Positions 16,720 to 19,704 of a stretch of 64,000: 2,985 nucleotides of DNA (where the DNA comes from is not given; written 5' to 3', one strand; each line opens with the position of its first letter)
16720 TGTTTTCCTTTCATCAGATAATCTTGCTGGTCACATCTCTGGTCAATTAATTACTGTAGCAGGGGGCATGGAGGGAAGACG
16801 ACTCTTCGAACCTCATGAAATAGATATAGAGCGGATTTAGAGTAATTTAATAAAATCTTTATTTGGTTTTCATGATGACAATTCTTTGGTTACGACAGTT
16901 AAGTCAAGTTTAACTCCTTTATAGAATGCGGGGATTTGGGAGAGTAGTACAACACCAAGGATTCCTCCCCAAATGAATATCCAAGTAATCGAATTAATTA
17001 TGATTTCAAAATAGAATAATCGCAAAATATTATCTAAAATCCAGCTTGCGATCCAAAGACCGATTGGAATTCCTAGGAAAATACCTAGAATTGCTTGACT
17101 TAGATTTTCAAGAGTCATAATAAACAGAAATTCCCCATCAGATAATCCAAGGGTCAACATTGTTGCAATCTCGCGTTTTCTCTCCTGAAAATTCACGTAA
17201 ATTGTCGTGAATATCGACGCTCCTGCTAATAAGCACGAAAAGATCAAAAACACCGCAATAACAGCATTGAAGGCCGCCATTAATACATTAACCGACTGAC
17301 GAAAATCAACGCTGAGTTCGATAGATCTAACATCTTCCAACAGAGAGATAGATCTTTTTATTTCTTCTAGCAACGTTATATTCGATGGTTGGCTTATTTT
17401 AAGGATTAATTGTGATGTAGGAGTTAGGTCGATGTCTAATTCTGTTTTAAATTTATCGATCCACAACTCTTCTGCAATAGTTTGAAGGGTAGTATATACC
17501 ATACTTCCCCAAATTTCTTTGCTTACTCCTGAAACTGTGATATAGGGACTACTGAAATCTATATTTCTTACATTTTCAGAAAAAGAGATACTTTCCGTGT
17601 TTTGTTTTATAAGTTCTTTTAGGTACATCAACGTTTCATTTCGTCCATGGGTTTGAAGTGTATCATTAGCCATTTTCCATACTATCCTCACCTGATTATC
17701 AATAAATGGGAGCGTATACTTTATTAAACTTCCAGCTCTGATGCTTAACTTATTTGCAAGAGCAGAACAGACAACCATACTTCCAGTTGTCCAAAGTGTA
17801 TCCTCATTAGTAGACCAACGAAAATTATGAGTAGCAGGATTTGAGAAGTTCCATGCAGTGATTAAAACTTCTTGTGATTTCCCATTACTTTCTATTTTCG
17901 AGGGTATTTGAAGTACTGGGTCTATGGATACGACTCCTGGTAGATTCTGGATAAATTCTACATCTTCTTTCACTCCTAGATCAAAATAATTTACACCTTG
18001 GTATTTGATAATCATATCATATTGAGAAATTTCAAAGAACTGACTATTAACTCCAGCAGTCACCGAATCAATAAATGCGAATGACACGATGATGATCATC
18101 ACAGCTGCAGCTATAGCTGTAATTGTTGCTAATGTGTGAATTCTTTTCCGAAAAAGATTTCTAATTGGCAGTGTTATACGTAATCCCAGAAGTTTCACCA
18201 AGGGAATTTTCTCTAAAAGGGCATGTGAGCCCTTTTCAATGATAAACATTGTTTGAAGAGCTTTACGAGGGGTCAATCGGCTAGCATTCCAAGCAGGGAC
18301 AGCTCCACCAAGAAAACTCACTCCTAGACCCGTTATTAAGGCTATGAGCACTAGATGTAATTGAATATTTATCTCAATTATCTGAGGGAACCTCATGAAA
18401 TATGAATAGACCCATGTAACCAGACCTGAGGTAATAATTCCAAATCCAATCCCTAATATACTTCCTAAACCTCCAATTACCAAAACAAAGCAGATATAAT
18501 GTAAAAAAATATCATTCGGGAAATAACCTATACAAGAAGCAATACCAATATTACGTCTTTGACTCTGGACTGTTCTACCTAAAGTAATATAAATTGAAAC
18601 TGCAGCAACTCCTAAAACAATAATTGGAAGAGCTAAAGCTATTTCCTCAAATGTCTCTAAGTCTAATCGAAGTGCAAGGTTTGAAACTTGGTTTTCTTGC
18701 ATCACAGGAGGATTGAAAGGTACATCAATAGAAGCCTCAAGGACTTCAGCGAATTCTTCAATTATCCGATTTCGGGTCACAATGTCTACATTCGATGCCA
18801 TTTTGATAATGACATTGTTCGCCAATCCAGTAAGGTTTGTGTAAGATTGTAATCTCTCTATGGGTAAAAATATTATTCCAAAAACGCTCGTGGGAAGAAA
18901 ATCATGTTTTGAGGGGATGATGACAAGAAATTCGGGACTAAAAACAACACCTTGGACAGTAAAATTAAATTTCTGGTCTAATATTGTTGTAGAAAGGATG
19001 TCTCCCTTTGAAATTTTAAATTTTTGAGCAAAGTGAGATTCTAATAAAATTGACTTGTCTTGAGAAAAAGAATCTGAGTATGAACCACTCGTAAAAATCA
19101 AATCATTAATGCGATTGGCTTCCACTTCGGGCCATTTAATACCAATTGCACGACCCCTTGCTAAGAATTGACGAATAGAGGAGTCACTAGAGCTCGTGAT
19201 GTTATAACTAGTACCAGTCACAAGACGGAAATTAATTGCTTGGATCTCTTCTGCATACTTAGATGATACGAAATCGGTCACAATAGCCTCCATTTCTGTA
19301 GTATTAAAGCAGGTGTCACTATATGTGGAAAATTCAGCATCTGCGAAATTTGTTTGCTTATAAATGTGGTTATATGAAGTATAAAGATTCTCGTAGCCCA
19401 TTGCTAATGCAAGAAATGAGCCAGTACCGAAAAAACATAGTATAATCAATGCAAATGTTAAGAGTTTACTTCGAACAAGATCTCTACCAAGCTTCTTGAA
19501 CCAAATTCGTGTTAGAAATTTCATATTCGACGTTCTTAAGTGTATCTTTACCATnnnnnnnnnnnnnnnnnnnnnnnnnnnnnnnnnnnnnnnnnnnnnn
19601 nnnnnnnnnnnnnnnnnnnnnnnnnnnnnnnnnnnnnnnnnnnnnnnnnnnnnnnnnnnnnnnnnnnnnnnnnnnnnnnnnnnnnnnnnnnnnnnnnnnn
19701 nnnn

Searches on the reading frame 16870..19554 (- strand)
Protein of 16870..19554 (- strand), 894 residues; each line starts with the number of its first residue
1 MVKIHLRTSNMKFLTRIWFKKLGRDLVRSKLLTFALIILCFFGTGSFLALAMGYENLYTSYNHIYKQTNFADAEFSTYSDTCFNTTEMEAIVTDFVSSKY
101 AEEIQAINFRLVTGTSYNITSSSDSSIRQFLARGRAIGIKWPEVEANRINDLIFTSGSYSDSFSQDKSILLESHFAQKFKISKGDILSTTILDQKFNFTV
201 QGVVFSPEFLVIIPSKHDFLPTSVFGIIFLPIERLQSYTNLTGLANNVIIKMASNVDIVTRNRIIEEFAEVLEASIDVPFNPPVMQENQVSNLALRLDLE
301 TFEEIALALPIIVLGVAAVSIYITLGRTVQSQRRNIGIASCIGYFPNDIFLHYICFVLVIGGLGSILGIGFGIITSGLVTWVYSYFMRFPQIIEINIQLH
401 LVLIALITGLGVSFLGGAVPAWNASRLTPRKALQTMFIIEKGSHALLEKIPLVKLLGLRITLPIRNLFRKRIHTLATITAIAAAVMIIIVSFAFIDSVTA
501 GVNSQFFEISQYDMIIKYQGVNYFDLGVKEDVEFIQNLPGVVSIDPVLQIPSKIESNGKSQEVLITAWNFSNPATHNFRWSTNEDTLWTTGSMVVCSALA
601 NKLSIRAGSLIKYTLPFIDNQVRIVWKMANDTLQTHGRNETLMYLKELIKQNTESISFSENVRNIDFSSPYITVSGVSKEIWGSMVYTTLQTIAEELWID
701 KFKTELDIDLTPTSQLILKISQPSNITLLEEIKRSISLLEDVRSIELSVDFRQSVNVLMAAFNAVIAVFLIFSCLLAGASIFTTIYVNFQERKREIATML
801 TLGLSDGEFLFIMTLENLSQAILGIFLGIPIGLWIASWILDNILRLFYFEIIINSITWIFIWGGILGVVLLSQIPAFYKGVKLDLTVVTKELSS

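Call 9: search_protein_families(library=pfam, proteins=[window:16870-19554:-], max_evalue=0.001)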
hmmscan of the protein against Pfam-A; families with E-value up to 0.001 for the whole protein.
window:16870-19554:- (894 aa): 2 families
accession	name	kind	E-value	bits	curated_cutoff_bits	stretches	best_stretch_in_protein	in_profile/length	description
PF02687.27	FtsX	-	5.6e-27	94.6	25.5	2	768-878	2-110/120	FtsX-like permease C-terminal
PF12704.14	MacB_PCD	-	5.7e-10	40.2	27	1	474-613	1-143/207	MacB-like periplasmic core domain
